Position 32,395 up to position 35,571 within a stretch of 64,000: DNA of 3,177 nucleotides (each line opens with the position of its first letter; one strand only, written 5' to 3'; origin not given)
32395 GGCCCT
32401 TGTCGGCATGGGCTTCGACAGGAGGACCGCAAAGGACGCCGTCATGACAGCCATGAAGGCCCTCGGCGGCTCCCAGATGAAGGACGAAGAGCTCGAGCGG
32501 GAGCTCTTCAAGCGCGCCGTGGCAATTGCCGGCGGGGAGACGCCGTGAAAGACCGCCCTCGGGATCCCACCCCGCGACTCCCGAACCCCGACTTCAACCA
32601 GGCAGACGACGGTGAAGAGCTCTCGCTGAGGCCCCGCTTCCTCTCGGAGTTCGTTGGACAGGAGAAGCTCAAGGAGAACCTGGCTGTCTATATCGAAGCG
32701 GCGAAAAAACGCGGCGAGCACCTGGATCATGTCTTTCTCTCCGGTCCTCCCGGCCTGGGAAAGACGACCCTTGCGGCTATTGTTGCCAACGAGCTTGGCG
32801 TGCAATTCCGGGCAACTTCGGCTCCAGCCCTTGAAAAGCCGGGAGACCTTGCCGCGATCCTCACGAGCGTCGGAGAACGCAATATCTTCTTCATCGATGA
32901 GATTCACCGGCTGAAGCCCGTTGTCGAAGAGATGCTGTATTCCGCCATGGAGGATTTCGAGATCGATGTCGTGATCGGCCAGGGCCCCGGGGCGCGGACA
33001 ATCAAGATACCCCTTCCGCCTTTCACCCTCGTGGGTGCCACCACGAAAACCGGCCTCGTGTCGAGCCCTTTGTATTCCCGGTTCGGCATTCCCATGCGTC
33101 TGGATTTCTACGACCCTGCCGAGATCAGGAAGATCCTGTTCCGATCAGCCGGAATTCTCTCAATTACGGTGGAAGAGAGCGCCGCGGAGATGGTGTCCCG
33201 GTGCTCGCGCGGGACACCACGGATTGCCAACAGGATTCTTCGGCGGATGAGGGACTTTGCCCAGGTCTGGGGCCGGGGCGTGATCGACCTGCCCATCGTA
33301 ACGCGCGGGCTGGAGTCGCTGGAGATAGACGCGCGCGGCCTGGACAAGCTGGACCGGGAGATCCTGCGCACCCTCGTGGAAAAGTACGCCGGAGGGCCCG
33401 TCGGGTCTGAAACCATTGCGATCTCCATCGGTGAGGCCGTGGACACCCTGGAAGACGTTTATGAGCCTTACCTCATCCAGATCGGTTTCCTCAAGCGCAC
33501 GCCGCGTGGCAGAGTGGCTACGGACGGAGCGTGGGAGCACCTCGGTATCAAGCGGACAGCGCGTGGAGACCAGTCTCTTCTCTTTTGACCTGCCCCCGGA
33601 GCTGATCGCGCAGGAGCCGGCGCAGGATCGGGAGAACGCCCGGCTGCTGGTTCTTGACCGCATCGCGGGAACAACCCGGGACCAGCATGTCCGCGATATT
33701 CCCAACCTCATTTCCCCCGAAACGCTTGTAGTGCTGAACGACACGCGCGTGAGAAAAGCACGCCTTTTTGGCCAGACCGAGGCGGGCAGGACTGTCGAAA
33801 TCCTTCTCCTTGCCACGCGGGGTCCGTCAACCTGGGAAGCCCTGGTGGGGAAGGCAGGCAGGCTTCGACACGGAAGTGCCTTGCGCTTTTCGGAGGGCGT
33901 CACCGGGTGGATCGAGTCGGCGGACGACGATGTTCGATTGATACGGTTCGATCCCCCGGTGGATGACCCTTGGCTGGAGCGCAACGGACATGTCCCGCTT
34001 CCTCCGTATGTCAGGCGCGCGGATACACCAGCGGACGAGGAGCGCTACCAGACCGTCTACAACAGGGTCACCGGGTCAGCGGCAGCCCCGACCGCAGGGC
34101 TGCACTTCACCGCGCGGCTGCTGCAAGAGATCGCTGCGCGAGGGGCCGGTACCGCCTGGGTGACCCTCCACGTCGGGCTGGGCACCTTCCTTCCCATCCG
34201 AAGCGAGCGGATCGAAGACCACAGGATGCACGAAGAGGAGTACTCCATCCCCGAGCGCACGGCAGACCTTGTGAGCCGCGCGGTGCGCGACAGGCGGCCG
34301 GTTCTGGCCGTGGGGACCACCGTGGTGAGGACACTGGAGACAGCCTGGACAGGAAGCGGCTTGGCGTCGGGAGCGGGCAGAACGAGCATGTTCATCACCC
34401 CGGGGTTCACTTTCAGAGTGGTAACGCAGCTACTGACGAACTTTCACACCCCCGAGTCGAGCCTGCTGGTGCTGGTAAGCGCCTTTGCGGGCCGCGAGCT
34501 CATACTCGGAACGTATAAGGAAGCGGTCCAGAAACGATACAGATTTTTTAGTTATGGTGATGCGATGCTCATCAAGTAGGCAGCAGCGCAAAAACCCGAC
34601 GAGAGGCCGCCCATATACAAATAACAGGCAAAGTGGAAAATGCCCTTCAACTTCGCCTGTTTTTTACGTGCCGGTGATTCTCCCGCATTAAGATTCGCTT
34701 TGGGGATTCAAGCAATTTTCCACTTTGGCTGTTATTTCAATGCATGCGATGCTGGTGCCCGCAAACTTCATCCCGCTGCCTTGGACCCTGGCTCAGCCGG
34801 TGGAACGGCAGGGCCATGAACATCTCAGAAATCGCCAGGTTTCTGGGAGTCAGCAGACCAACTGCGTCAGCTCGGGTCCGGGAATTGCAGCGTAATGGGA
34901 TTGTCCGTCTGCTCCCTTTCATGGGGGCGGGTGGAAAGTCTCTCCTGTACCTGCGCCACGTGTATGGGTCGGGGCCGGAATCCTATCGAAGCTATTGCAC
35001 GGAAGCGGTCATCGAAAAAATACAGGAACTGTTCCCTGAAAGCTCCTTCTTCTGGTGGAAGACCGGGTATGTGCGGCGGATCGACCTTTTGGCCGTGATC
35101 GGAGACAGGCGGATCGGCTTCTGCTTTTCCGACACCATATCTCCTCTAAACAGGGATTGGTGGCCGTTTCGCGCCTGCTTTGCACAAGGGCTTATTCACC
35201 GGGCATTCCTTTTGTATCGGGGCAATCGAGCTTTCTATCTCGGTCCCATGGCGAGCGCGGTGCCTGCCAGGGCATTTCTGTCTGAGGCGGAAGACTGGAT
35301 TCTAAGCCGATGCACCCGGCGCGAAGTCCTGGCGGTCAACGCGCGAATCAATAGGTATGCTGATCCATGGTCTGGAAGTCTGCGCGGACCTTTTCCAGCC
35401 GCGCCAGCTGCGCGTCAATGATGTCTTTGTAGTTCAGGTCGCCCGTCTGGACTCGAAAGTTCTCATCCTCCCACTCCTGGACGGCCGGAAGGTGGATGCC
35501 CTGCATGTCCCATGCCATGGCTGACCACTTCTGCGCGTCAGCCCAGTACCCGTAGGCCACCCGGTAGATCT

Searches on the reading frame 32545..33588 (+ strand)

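Call 80: search_protein_families(library=pfam, proteins=[window:32545-33588:+], max_evalue=0.0001)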
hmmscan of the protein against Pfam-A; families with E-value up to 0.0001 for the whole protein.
window:32545-33588:+ (347 aa): 8 families
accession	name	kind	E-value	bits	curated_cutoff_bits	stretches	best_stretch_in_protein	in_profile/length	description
PF05496.18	RuvB_N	-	1.3e-75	252.9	27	1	28-186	1-159/159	Holliday junction DNA helicase RuvB P-loop domain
PF17864.7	AAA_lid_4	-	1e-24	86.5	27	1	189-262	1-74/74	RuvB AAA lid domain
PF05491.19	RuvB_C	-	1e-23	83.5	24.7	1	264-333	2-71/72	RuvB C-terminal winged helix domain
PF00004.35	AAA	-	6.2e-19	69.2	21.2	1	63-184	1-127/131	ATPase family associated with various cellular activities (AAA)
PF07728.20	AAA_5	-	3.9e-07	30.6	22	1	62-180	1-139/139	AAA domain (dynein-related subfamily)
PF20720.3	nSTAND3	-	3.1e-06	27.4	27.2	1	51-120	8-74/155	Novel STAND NTPase 3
PF13191.12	AAA_16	-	3.8e-06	27.9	32.6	0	35-87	1-51/167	AAA ATPase domain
PF01078.27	Mg_chelatase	-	3.6e-05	23.7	20.3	0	33-81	2-43/207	Magnesium chelatase, subunit ChlI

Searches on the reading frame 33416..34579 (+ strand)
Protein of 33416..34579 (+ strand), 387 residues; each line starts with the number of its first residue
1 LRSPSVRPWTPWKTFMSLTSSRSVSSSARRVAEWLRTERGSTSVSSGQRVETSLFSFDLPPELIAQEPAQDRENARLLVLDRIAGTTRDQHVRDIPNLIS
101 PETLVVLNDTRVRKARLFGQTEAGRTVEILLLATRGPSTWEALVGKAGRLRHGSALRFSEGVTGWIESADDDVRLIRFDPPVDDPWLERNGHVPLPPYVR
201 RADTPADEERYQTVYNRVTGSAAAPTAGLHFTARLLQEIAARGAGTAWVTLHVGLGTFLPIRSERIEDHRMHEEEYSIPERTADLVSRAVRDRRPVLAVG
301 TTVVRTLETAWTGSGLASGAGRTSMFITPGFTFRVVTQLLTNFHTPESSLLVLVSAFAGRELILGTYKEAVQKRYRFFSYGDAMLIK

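Call 80: search_protein_families(library=pfam, proteins=[window:33416-34579:+], max_evalue=0.0001)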
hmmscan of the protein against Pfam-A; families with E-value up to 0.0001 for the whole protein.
window:33416-34579:+ (387 aa): 1 family
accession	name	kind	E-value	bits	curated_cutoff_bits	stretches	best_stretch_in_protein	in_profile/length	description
PF02547.20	Queuosine_synth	-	4.4e-121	404.4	25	1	53-386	2-322/322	Queuosine biosynthesis protein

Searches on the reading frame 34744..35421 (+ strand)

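Call 80: search_protein_families(library=pfam, proteins=[window:34744-35421:+], max_evalue=0.0001)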
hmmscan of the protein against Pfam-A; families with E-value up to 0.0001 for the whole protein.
window:34744-35421:+ (225 aa): 5 families
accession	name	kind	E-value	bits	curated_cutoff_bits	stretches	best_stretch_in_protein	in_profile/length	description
PF13412.12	HTH_24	-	1.2e-07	31.6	21.9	1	20-55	14-48/48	Winged helix-turn-helix DNA-binding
PF12802.13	MarR_2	-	1.3e-05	25.7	27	1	22-56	19-52/61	MarR family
PF12840.13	HTH_20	-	1.5e-05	25.3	27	1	22-55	16-49/51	Helix-turn-helix domain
PF01047.28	MarR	-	1.5e-05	25.2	24.6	1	22-55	15-48/59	MarR family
PF09339.16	HTH_IclR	-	6.3e-05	23.1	22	0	22-55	16-49/52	IclR helix-turn-helix domain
